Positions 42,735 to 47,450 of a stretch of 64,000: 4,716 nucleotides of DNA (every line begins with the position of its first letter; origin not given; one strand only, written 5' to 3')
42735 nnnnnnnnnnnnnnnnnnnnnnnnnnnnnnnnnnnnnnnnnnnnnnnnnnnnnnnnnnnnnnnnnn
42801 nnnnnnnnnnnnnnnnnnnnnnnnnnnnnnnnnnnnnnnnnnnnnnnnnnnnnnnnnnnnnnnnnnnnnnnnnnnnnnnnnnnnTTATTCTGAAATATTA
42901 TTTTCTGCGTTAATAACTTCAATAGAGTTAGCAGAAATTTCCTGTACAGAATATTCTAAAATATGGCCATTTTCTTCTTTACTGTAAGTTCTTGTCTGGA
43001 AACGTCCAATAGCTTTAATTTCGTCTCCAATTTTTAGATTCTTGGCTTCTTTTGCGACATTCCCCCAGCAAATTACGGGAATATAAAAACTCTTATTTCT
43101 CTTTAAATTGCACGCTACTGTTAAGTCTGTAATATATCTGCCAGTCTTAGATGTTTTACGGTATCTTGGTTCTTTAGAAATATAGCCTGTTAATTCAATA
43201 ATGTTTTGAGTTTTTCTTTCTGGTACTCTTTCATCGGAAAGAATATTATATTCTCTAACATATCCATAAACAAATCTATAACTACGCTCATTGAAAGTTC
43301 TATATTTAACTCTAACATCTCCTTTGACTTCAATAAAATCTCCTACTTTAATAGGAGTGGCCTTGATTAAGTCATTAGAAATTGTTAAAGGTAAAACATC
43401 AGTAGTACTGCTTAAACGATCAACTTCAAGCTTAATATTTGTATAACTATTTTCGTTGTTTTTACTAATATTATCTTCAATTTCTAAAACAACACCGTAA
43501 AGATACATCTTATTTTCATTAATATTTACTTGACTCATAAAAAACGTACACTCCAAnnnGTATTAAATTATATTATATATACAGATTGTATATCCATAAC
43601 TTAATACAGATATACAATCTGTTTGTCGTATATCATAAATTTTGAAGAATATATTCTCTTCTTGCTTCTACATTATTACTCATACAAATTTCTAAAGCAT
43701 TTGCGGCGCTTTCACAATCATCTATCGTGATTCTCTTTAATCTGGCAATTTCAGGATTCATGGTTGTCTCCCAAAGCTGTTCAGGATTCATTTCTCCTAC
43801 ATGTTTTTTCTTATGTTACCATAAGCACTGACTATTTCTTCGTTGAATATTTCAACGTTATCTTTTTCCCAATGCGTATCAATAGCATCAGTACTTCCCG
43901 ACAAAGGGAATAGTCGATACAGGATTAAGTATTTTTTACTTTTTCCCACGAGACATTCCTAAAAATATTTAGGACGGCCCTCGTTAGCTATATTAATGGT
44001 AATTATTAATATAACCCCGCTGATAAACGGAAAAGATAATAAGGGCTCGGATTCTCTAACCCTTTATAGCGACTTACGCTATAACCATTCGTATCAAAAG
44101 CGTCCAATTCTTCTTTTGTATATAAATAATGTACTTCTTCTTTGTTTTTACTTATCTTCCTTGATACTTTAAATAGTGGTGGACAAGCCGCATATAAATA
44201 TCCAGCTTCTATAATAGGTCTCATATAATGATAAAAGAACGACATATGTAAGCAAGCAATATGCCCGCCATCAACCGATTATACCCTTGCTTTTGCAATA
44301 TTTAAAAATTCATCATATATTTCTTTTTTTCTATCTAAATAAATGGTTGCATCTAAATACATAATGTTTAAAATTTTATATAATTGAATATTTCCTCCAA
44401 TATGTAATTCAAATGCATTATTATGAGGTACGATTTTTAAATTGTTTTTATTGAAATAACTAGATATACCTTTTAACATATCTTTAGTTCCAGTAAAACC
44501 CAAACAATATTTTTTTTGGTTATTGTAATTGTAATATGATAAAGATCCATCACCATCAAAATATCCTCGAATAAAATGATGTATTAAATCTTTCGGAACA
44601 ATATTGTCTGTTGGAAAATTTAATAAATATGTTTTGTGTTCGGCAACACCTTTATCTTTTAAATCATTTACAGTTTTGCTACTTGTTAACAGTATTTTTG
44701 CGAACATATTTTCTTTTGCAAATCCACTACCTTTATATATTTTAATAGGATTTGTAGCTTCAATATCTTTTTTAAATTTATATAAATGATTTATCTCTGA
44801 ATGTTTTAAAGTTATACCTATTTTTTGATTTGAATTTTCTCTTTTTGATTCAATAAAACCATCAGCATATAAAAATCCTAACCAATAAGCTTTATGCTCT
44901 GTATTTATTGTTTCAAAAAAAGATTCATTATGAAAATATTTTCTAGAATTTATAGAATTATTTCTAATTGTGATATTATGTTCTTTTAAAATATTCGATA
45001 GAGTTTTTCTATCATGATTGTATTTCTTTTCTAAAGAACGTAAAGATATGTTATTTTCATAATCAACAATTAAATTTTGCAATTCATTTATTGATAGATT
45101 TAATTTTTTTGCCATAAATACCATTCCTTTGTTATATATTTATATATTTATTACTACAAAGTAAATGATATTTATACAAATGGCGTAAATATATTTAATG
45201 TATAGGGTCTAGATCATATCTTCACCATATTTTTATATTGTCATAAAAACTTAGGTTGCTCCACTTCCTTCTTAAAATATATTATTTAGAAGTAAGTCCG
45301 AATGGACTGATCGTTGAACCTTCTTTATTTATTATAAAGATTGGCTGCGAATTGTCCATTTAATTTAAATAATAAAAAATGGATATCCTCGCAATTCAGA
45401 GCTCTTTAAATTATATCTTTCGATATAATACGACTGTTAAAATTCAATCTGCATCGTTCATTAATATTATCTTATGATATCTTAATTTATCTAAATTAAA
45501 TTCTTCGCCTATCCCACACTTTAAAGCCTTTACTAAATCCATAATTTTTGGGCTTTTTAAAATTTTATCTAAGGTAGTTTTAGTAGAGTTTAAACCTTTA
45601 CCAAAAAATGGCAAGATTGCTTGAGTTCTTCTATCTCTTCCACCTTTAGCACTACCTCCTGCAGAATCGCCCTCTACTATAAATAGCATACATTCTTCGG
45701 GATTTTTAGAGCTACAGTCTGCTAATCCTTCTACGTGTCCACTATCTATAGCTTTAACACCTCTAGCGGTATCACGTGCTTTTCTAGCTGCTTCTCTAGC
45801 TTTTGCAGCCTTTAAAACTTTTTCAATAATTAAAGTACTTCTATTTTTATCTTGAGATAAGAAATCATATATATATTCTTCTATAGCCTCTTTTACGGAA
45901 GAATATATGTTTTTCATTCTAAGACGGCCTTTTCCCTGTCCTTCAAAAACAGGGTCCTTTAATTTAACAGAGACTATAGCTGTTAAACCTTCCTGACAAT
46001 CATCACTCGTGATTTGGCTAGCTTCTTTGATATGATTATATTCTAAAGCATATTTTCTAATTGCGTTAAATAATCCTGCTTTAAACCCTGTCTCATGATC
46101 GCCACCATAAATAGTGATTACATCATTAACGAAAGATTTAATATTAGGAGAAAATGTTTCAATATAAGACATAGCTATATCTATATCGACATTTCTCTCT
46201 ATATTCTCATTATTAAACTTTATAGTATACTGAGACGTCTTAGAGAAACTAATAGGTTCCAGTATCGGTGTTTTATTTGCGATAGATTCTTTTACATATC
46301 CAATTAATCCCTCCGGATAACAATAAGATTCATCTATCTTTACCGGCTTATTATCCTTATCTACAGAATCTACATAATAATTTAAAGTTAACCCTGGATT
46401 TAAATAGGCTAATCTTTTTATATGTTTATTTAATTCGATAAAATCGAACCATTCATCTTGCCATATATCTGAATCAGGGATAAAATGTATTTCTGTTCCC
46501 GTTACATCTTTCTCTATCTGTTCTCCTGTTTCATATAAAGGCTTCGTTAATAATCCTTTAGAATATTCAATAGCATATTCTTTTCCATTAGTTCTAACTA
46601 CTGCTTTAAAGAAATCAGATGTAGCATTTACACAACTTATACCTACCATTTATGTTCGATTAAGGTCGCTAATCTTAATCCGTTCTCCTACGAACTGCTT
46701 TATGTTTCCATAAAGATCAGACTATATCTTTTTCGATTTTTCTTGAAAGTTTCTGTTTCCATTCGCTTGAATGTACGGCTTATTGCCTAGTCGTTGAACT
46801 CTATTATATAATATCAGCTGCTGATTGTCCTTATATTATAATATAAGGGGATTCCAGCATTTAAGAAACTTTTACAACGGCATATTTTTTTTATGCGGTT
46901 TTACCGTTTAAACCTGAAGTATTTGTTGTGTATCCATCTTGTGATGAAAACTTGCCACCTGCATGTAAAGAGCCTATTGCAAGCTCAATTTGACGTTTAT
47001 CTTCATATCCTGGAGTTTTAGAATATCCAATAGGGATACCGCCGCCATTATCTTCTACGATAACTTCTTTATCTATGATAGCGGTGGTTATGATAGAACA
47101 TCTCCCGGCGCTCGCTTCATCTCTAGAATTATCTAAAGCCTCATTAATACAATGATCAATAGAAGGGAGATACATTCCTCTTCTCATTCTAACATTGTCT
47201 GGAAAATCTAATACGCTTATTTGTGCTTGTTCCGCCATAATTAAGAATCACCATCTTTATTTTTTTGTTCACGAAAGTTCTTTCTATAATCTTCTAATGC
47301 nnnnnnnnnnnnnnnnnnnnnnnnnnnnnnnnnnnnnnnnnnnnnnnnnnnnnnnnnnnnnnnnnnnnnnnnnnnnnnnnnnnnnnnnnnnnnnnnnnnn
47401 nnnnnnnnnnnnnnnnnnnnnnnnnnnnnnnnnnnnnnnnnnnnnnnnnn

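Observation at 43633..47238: gyrB carries three group I introns (one with a HEG); four exons reconstructed to the nucleotide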

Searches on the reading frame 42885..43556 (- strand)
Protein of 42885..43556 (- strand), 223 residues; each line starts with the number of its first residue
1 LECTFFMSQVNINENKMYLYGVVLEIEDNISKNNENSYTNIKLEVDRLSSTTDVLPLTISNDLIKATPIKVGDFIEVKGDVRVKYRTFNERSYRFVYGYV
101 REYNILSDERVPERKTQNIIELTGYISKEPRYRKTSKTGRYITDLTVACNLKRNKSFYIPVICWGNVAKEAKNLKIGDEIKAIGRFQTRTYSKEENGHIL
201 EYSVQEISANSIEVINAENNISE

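Call 8: search_protein_families(library=pfam, proteins=[window:42885-43556:-])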
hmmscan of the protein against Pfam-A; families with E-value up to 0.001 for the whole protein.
window:42885-43556:- (223 aa): 2 families
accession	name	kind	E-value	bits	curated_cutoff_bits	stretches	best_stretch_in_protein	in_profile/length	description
PF00436.31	SSB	-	4e-11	43.3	26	1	119-213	3-102/104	Single-strand binding protein family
PF01336.31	tRNA_anti-codon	-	6.5e-05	23.2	27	0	159-214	29-74/75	OB-fold nucleic acid binding domain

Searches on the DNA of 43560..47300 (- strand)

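Call 6: search_dna_similar(query=window:43560-47300:-, collection=phages, mode=near, max_rows=30)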
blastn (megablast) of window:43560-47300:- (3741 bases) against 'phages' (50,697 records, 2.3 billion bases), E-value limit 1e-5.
Records with a match: 1; places in all: 1; records where one place covers at least 80% of the query: 0.
Best place of each record, by identity: >=99% 1.
By first word of the organism name: Caudoviricetes 1.
By host as written in the record: - 1.
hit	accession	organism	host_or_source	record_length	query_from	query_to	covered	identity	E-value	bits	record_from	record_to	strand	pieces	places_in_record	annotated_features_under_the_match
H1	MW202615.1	Caudoviricetes sp.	Manatee Spring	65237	571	604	1%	100.0%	5e-7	64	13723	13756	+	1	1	restriction endonuclease paci restriction endonuclease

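Call 14: search_rna_families(source=window, start=43780, end=44080, threshold=evalue, max_evalue=10, show_alignments=3)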
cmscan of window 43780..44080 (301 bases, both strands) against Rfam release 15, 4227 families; matches with E-value up to 10: 1.
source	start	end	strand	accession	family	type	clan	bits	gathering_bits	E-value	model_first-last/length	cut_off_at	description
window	43903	44028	+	RF00482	snoF1_F2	Gene; snRNA; snoRNA; HACA-box;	-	13.2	60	5.3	1-140/140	no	Small nucleolar RNA F1/F2/snoR5a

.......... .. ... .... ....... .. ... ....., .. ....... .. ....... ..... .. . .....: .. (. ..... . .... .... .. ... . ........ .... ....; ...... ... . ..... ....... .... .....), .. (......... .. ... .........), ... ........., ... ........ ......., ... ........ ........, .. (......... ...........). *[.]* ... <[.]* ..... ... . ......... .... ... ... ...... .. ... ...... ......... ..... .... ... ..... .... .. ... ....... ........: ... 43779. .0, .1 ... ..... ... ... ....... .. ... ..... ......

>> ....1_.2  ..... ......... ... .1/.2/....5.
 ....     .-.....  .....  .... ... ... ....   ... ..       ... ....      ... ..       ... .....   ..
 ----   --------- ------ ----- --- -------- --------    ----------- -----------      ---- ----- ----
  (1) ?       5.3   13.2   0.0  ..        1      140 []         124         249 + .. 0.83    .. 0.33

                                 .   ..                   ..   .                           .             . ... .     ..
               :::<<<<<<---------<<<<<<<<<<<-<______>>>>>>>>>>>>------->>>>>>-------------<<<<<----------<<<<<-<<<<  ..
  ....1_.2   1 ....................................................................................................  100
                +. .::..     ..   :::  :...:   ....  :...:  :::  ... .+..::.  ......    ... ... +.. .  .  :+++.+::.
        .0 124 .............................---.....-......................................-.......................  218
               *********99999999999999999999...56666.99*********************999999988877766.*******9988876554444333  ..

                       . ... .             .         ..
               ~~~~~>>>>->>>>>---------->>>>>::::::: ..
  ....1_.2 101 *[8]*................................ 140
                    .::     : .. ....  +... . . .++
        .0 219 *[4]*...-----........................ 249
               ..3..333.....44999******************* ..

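Call 15: search_rna_families(source=window, start=45100, end=45470, threshold=evalue, max_evalue=10, show_alignments=3)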
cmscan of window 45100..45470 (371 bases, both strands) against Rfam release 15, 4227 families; matches with E-value up to 10: 3.
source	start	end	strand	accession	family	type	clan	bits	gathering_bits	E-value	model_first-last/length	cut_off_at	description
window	45199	45456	-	RF00028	Intron_gpI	Intron;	-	38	50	2.3e-08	1-253/253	no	Group I catalytic intron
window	45280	45390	-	RF02729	JA01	Gene; sRNA;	-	15.3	111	5.8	1-153/153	no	Aggregatibacter sRNA JA01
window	45348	45395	+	RF02427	SpF10_sRNA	Gene; sRNA;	-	14.6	60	6.7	1-57/57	no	Streptococcus sRNA SpF10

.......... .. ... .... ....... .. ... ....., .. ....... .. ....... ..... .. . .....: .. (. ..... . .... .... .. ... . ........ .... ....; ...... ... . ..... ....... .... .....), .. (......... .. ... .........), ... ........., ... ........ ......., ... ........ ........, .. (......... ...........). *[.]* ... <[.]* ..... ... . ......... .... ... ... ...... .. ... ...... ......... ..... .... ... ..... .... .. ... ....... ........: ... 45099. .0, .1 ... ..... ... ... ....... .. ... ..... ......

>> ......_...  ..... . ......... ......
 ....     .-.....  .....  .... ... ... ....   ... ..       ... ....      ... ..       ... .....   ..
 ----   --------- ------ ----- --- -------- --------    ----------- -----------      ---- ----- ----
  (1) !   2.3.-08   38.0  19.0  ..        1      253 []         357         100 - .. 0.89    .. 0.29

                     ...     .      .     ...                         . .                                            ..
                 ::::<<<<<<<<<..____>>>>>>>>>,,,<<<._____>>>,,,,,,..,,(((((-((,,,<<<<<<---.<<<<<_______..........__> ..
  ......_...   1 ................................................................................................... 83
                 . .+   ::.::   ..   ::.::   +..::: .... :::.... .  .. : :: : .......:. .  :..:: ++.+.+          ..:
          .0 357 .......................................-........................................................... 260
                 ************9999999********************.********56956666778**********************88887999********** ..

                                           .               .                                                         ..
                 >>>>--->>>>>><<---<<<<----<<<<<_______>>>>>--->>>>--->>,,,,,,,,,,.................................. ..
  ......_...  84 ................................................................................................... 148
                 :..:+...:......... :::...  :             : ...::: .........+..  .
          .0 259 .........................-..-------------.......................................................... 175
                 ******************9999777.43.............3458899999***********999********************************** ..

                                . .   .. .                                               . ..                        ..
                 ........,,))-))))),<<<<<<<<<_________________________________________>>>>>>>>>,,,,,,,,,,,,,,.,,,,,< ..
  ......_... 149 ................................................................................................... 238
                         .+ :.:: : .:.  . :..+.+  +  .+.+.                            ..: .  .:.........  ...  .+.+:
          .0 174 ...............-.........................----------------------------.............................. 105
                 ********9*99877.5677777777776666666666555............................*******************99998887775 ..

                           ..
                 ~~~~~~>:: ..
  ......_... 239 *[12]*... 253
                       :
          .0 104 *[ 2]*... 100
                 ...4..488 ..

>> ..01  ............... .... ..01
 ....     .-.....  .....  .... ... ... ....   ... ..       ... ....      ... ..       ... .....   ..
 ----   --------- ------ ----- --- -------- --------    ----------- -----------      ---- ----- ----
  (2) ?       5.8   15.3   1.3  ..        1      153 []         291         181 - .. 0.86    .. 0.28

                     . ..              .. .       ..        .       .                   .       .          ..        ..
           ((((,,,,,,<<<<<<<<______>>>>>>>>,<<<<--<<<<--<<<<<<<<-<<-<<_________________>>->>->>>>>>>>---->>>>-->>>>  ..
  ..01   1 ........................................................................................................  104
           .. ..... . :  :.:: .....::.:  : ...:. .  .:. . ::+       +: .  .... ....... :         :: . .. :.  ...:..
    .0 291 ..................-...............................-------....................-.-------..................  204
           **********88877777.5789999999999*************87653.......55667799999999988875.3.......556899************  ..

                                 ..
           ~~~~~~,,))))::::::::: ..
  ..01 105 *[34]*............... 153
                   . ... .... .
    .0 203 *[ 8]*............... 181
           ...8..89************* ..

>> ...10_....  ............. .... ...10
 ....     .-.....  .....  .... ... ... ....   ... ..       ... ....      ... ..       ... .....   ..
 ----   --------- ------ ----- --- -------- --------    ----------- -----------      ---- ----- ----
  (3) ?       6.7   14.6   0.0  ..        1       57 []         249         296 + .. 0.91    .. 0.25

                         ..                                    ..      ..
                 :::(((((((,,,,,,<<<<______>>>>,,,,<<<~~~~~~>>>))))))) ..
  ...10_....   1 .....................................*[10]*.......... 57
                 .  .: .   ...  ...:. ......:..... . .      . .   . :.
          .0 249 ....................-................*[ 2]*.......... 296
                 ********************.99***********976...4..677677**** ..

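Call 67: search_dna_similar(query=window:43800-44058:-, collection=phages, mode=distant, max_evalue=0.001, max_rows=30)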
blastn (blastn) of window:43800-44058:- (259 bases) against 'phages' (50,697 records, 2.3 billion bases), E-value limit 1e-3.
No match.

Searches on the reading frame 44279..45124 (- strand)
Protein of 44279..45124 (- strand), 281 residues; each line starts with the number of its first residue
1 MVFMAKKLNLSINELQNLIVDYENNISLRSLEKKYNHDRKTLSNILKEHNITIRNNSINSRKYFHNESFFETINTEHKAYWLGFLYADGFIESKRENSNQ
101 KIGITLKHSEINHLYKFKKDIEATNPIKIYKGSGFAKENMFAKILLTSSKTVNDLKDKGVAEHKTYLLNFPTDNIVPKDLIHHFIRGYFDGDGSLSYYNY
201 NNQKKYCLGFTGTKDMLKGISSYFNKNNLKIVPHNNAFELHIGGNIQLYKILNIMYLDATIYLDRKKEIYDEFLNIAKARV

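Call 8: search_protein_families(library=pfam, proteins=[window:44279-45124:-])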
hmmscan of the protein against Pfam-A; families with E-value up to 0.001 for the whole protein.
window:44279-45124:- (281 aa): 1 family
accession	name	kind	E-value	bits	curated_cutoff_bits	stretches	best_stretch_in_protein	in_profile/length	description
PF14528.11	LAGLIDADG_3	-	3.2e-05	24.5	22.5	0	183-203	5-25/82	LAGLIDADG-like domain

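Call 13: search_dna_similar(query=window:44279-45124:-, collection=phages, mode=protein, max_rows=30)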
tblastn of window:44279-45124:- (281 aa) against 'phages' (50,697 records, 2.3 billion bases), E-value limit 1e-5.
Records with a match: 157; places in all: 160; records where one place covers at least 80% of the query: 90.
Best place of each record, by identity: <60% 157.
By first word of the organism name: Staphylococcus 91; Flavobacterium 22; uncultured 8; Bacillus 7; Prevotella 4; Proteus 3; Brevibacillus 3; Alicyclobacillus 2; Bacteriophage 2; Mammaliicoccus 2; and 9 more.
By host as written in the record: Staphylococcus aureus 43; - 16; Flavobacterium psychrophilum 950106-1/1 8; Staphylococcus sp. 7; Staphylococcus carnosus TM300 5; Prevotella sp. 4; Staphylococcus aureus (phage propagation strain 47) 4; Staphylococcus aureus ATCC 25923 4; and 46 more.
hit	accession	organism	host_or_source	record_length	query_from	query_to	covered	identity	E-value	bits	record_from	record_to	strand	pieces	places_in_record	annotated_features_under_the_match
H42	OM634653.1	Bacillus phage vB_BsuS_PJN02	Bacillus subtilis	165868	25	276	90%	37.1%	1e-23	134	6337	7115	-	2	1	endonuclease | mobile intron protein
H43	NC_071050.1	Bacillus phage vB_BsuS_PJN02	Bacillus subtilis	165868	25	276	90%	37.1%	1e-23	134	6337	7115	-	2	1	endonuclease | mobile intron protein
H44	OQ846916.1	Alicyclobacillus phage KKP_3916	Alicyclobacillus acidoterrestris strain ...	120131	26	275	89%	37.4%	6e-42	159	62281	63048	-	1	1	hypothetical protein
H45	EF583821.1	Bacillus phage 0305phi8-36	Bacillus thuringiensis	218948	12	270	92%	35.9%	1e-40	155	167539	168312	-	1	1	ORF240: DNA polymerase III alpha subunit | ORF036: mobile intron protein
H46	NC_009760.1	Bacillus phage 0305phi8-36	Bacillus thuringiensis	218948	12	270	92%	35.9%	1e-40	155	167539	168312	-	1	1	ORF240: DNA polymerase | ORF036: endonuclease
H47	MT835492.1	Bacteriophage sp.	human fecal samples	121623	16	273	92%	34.5%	4e-24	107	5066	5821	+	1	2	record has no annotation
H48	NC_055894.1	uncultured phage cr6_1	human feces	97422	14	274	93%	33.1%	1e-24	108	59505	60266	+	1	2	endonuclease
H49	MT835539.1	Bacteriophage sp.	human fecal samples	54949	8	276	96%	31.8%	4e-21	99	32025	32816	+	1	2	record has no annotation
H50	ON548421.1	Bacillus phage vB_BanS-Thrax5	Bacillus anthracis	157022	1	272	97%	31.3%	4e-27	115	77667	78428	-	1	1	hypothetical protein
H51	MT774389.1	uncultured phage cr116_1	human feces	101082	62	274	76%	36.2%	9e-26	112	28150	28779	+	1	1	mobile intron protein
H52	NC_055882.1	uncultured phage cr116_1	human feces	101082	62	274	76%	36.2%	9e-26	112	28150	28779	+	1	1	endonuclease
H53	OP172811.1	Lysinibacillus phage LC76P1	Lysinibacillus capsici DO76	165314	62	266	73%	36.8%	6e-26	112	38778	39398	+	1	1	hypothetical protein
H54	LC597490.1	Bacillus phage vB_BceM_WH1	Bacillus cereus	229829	62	276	77%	33.9%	3e-25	110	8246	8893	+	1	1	recombinase family protein_gp016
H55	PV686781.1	Alicyclobacillus phage MMB025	Alicyclobacillus acidoterrestris MMB007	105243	6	268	94%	27.4%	1e-12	74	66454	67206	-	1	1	endonuclease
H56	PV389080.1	Mammaliicoccus phage phi127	Mammaliicoccus sciuri Dog127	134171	62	266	73%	35.2%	2e-17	88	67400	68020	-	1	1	endonuclease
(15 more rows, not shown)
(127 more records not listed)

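Call 59: search_protein_families(library=phrogs, proteins=[window:44279-45124:-], max_evalue=0.00001)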
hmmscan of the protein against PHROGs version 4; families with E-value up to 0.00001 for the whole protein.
window:44279-45124:- (281 aa): 1 family
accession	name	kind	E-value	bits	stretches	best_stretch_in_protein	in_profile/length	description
phrog_4645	-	DNA, RNA and nucleotide metabolism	1.5e-57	196.1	1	12-274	43-304/308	endonuclease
